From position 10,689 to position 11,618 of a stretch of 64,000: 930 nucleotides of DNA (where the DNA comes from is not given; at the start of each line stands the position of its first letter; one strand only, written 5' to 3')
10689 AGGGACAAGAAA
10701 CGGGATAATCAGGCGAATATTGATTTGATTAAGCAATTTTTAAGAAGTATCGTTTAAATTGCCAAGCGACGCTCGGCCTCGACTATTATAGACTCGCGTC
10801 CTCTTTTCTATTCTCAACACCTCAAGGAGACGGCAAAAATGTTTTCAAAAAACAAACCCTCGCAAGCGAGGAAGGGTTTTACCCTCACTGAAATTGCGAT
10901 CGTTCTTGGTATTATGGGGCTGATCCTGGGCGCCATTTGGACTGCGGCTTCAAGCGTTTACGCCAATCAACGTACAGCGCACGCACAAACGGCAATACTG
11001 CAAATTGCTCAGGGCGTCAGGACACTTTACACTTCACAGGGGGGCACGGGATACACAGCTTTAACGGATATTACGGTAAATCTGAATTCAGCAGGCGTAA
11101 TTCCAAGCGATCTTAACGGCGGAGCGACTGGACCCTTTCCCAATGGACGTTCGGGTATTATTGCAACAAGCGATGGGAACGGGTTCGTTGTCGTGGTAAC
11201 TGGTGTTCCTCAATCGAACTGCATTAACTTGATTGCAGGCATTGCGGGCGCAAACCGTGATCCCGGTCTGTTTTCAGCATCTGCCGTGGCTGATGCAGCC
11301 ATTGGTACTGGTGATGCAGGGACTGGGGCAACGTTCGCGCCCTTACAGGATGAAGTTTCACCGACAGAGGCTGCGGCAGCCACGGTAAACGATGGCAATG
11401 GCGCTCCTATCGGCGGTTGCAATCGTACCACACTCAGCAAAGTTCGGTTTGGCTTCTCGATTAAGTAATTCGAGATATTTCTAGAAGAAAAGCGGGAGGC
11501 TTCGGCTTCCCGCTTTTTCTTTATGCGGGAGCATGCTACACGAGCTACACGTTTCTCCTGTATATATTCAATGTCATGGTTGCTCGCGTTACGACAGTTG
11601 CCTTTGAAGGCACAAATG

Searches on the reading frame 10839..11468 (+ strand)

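Call 44: search_protein_families(library=pfam, proteins=[window:10839-11468:+], max_evalue=0.01)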
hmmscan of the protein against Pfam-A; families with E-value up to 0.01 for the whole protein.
window:10839-11468:+ (209 aa): 2 families
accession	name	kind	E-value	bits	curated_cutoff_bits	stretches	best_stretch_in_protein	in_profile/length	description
PF08805.16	PilS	-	4.6e-06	27.1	22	1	44-136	2-95/138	PilS N terminal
PF07963.17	N_methyl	-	3.9e-05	23.5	21.2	1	10-33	3-26/27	Prokaryotic N-terminal methylation motif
